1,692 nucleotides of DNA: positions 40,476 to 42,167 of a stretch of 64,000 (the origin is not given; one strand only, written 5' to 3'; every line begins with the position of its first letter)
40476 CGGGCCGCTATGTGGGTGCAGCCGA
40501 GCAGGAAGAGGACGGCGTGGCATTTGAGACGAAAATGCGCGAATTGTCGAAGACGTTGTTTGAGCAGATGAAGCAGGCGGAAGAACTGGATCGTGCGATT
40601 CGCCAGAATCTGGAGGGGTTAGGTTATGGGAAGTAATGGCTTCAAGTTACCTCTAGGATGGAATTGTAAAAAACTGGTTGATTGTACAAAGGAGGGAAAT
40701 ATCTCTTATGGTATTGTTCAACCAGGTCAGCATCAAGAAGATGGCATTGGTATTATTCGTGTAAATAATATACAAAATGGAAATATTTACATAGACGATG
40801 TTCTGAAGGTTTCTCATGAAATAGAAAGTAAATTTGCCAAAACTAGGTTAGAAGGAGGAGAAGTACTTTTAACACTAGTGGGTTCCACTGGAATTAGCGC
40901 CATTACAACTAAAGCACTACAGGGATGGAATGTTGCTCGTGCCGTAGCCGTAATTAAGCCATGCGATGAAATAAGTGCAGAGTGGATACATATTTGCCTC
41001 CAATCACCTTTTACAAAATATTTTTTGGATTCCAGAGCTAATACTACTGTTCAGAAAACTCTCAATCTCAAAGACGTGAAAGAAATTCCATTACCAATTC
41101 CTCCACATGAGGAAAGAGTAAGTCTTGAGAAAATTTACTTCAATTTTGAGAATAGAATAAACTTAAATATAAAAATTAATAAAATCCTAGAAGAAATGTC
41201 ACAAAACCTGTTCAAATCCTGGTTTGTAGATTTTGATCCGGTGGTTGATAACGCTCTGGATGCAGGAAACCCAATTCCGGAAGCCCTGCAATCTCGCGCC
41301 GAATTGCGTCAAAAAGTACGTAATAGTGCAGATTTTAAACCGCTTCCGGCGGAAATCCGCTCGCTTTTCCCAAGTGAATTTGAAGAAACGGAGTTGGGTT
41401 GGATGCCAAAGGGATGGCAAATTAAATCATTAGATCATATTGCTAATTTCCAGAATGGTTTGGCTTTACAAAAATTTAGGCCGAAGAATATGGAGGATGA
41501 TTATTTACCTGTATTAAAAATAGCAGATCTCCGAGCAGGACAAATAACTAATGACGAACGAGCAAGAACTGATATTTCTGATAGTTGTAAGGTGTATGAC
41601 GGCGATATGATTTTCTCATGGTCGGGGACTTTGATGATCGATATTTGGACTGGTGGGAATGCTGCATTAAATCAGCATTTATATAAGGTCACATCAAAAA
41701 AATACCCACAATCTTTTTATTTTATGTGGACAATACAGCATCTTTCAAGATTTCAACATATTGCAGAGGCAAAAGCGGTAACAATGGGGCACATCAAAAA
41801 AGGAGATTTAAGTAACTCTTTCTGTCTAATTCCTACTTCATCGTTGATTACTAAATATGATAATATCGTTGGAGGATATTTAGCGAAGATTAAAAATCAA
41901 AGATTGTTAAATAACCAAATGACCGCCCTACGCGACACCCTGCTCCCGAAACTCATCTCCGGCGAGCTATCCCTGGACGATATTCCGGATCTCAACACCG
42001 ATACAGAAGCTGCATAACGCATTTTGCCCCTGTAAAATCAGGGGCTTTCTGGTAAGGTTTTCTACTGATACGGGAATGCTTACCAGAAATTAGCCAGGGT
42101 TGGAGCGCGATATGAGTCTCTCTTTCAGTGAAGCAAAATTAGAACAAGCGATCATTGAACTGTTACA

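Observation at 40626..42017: Mosaic composition of hsdS: two AT-rich target-recognition domains around a GC-normal core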

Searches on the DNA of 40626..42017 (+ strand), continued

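Call 36: get_annotated_region(hit=H39, flank=6000)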
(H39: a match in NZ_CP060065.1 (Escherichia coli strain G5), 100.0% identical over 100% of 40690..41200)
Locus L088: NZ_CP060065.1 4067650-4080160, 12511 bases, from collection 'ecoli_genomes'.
description: Escherichia coli strain G5 chromosome, complete genome
organism: Escherichia coli strain G5 (NCBI taxid 562)
replicon: chromosome; assembly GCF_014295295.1
host: Homo sapiens; source: feces from healthy individual; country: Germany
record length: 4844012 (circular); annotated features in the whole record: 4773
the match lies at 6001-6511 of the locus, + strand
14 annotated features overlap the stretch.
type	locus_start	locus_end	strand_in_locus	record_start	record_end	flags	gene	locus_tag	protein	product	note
CDS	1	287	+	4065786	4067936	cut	btsT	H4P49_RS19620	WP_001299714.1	pyruvate/proton symporter BtsT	-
CDS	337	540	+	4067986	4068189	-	yjiX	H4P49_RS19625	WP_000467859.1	YbdD/YjiX family protein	-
CDS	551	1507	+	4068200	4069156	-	yjiA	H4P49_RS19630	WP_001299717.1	GTPase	-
CDS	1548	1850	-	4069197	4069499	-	-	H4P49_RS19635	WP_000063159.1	BrnA antitoxin family protein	-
CDS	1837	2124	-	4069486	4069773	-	-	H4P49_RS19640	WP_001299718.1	BrnT family toxin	-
CDS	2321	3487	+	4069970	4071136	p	-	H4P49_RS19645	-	restriction endonuclease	internal stop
CDS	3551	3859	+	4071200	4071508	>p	-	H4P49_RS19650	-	type I restriction-modification system subunit M N-terminal domain-containing protein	incomplete; partial in the middle of a contig; missing C-terminus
CDS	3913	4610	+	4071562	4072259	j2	-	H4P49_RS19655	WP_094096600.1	IS1-like element IS1A family transposase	programmed frameshift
CDS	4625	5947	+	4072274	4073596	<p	-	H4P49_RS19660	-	N-6 DNA methylase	incomplete; partial in the middle of a contig; missing N-terminus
CDS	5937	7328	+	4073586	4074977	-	-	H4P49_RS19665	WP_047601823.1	restriction endonuclease subunit S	-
CDS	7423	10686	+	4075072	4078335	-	-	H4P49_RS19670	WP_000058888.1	type I restriction endonuclease subunit R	-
CDS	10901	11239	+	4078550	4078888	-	symE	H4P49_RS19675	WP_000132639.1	endoribonuclease SymE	-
CDS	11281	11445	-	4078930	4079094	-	yjiS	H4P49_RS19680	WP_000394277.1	DUF1127 domain-containing protein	-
CDS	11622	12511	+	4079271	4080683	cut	yjiR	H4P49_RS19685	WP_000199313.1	PLP-dependent aminotransferase family protein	-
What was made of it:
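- Tried and rejected: G5 also has the full allele, with IS1 in hsdM (call 36).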

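Call 37: get_annotated_region(hit=H44, flank=6000)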
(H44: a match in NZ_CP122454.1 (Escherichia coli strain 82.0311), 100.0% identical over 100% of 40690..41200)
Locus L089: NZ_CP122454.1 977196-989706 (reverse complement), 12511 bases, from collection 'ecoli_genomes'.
description: Escherichia coli strain 82.0311 chromosome, complete genome
organism: Escherichia coli strain 82.0311 (NCBI taxid 562)
replicon: chromosome; assembly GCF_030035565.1
host: -; source: Human urine sample; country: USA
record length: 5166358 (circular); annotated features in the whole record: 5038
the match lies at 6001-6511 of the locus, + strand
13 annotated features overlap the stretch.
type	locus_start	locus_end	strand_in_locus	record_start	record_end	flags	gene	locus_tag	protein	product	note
CDS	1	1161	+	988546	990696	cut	btsT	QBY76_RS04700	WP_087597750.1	pyruvate/proton symporter BtsT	-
CDS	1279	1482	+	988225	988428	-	yjiX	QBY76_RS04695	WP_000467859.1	YbdD/YjiX family protein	-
CDS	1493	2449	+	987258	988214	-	yjiA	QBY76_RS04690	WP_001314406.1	GTPase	-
CDS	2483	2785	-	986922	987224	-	-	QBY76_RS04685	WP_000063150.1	BrnA antitoxin family protein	-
CDS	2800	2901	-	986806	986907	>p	-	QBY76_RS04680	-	BrnT family toxin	incomplete; partial in the middle of a contig; missing C-terminus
CDS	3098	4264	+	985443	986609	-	-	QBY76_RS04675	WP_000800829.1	restriction endonuclease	-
CDS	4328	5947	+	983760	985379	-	-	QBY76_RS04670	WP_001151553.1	type I restriction-modification system subunit M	-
CDS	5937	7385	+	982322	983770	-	-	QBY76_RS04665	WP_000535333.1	restriction endonuclease subunit S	-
CDS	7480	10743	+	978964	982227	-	-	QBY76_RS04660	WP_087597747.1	type I restriction endonuclease subunit R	-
CDS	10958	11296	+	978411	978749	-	symE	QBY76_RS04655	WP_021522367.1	endoribonuclease SymE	-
CDS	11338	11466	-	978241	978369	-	-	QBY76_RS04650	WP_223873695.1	DUF1127 domain-containing protein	-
CDS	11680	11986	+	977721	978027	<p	-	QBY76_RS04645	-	GntR family transcriptional regulator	frameshifted; incomplete; partial in the middle of a contig; missing C-terminus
CDS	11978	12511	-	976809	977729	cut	-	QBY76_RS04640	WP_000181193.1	Rpn family recombination-promoting nuclease/putative transposase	-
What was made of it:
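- Tried and rejected: Strain 82.0311 is the genuine TRD1-only case (call 37).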

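Call 38: get_annotated_region(hit=H91, flank=6000)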
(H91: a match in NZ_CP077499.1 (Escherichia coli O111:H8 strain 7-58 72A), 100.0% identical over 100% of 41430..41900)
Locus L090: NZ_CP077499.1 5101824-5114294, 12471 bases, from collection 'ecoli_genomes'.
description: Escherichia coli O111:H8 strain 7-58 72A chromosome, complete genome
organism: Escherichia coli O111:H8 strain 7-58 72A (NCBI taxid 991910)
replicon: chromosome; assembly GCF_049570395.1
host: -; source: Fly pool; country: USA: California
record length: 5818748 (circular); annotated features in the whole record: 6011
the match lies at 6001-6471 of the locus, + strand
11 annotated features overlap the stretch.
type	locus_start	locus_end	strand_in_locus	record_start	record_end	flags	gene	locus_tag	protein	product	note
CDS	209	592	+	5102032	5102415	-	-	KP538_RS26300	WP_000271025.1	putative zinc ribbon protein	-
CDS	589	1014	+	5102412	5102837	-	-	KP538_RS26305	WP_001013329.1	putative zinc ribbon protein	-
CDS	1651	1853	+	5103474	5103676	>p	-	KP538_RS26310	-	hypothetical protein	frameshifted; incomplete; partial in the middle of a contig; missing C-terminus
CDS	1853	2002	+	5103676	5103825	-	-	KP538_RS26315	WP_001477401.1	hypothetical protein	-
CDS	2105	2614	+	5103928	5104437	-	-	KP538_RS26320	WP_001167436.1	YagK/YfjJ domain-containing protein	-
CDS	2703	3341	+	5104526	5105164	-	-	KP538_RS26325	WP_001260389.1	hypothetical protein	-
CDS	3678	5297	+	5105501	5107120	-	-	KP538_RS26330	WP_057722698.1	type I restriction-modification system subunit M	-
CDS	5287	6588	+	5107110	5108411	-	-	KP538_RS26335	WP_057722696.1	restriction endonuclease subunit S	-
CDS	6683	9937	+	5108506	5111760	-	-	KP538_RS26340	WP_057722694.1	type I restriction endonuclease subunit R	-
CDS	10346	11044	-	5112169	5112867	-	-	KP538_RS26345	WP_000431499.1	LutC/YkgG family protein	-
CDS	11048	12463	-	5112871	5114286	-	-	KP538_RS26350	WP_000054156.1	LutB/LldF family L-lactate oxidation iron-sulfur protein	-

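Call 40: get_annotated_region(hit=H34, flank=20000)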
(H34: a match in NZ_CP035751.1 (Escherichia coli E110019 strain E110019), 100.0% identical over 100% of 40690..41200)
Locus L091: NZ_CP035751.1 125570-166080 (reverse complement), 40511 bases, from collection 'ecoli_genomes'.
description: Escherichia coli E110019 chromosome, complete genome
organism: Escherichia coli E110019 strain E110019 (NCBI taxid 340186)
replicon: chromosome; assembly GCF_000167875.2
host: -; source: -; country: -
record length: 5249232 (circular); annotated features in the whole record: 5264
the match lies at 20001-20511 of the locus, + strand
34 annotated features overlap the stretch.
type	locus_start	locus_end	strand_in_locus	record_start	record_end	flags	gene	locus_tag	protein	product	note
CDS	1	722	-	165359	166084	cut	yjjQ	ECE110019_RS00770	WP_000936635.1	helix-turn-helix domain-containing protein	-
CDS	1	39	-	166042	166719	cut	bglJ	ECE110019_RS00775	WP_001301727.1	DNA-binding transcriptional activator BglJ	-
CDS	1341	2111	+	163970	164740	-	yjjP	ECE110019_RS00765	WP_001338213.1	threonine/serine ThrE exporter family protein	-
CDS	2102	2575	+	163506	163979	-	yjjB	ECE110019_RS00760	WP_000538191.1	threonine/serine exporter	-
CDS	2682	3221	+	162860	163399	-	dnaT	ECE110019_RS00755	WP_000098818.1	primosomal protein DnaT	-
CDS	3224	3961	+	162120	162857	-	dnaC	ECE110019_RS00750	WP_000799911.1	DNA replication protein DnaC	-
CDS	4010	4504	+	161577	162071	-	yjjA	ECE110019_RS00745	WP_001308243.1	DUF2501 domain-containing protein YjjA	-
CDS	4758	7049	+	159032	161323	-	opgB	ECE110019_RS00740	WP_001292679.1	phosphatidylglycerol--membrane-oligosaccharide glycerophosphotransferase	-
CDS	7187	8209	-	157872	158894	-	lgoD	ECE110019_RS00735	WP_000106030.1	L-galactonate oxidoreductase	-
CDS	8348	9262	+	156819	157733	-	lgoR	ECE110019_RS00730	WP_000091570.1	GntR family transcriptional regulator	-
CDS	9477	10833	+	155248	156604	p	lgoT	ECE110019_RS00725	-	MFS transporter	frameshifted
CDS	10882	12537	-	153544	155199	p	tsr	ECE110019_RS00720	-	methyl-accepting chemotaxis protein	internal stop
CDS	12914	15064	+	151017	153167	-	btsT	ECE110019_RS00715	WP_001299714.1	pyruvate/proton symporter BtsT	-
CDS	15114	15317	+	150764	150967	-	yjiX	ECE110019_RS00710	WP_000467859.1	YbdD/YjiX family protein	-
CDS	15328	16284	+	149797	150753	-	yjiA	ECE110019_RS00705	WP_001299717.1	GTPase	-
CDS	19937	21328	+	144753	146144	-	-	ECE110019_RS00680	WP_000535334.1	restriction endonuclease subunit S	-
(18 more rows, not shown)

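Call 41: get_annotated_region(hit=H46, flank=20000)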
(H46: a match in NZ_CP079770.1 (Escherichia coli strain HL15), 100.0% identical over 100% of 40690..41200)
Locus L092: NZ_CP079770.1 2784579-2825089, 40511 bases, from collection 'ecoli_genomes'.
description: Escherichia coli strain HL15 chromosome, complete genome
organism: Escherichia coli strain HL15 (NCBI taxid 562)
replicon: chromosome; assembly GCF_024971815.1
host: Duck; source: cloacal swab; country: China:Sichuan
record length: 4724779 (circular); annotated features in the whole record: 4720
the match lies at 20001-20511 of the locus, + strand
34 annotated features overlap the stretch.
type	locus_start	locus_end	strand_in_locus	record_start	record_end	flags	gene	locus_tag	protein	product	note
CDS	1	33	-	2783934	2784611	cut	bglJ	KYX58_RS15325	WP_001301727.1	DNA-binding transcriptional activator BglJ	-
CDS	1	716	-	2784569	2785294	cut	yjjQ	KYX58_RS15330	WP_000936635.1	helix-turn-helix domain-containing protein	-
CDS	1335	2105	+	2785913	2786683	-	yjjP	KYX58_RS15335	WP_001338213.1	threonine/serine exporter family protein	-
CDS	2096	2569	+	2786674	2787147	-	yjjB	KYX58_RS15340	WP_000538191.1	threonine/serine exporter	-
CDS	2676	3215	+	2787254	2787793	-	dnaT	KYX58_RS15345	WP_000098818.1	primosomal protein DnaT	-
CDS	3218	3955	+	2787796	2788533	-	dnaC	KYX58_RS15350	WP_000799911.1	replicative helicase loader DnaC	-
CDS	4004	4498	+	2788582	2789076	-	yjjA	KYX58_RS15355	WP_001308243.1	DUF2501 domain-containing protein YjjA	-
CDS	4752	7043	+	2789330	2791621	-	opgB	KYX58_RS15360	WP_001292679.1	phosphatidylglycerol--membrane-oligosaccharide glycerophosphotransferase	-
CDS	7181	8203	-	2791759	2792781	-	lgoD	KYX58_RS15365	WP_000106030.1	L-galactonate oxidoreductase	-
CDS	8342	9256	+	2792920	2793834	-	lgoR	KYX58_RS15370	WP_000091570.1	GntR family transcriptional regulator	-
CDS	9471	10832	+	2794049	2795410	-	lgoT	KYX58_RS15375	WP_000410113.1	MFS transporter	-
CDS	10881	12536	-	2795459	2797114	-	tsr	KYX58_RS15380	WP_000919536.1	methyl-accepting chemotaxis protein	-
CDS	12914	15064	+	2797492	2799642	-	btsT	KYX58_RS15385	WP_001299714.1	pyruvate/proton symporter BtsT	-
CDS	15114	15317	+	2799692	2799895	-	yjiX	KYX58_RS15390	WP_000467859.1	YbdD/YjiX family protein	-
CDS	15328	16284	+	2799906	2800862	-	yjiA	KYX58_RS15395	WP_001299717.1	GTPase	-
CDS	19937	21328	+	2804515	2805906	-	-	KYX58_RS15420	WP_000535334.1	restriction endonuclease subunit S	-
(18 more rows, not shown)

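Call 42: get_annotated_region(hit=H36, flank=20000)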
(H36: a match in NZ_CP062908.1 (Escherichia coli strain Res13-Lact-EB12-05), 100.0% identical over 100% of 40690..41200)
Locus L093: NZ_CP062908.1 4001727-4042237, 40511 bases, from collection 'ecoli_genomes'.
description: Escherichia coli strain Res13-Lact-EB12-05 chromosome, complete genome
organism: Escherichia coli strain Res13-Lact-EB12-05 (NCBI taxid 562)
replicon: chromosome; assembly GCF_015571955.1
host: Sus scrofa domesticus; source: feces; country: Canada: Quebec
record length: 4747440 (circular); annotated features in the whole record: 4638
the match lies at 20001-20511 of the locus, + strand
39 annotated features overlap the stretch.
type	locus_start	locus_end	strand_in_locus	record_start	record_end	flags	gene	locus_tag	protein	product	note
CDS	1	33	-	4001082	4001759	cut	bglJ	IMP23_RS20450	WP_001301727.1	DNA-binding transcriptional activator BglJ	-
CDS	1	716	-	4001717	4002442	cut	yjjQ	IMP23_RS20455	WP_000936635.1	helix-turn-helix domain-containing protein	-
CDS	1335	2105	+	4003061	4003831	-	yjjP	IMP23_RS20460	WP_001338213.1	threonine/serine ThrE exporter family protein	-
CDS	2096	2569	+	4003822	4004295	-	yjjB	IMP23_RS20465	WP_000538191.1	threonine/serine exporter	-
CDS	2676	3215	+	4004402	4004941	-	dnaT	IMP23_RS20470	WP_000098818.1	primosomal protein DnaT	-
CDS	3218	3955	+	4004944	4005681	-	dnaC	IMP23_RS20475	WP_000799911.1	DNA replication protein DnaC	-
CDS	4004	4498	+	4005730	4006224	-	yjjA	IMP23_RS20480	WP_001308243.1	DUF2501 domain-containing protein YjjA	-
CDS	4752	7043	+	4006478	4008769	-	opgB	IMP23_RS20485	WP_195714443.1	phosphatidylglycerol--membrane-oligosaccharide glycerophosphotransferase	-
CDS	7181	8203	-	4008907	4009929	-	lgoD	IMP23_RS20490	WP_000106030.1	L-galactonate oxidoreductase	-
CDS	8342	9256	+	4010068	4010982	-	lgoR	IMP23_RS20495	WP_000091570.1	GntR family transcriptional regulator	-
CDS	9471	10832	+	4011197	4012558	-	lgoT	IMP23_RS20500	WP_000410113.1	MFS transporter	-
CDS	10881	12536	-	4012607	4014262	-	tsr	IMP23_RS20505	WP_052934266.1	methyl-accepting chemotaxis protein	-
CDS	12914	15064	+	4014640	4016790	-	btsT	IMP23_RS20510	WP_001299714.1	pyruvate/proton symporter BtsT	-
CDS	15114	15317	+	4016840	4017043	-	yjiX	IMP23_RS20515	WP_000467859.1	YbdD/YjiX family protein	-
CDS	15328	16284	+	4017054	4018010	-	yjiA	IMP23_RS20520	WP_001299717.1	GTPase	-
CDS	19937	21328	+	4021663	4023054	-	-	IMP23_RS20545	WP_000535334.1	restriction endonuclease subunit S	-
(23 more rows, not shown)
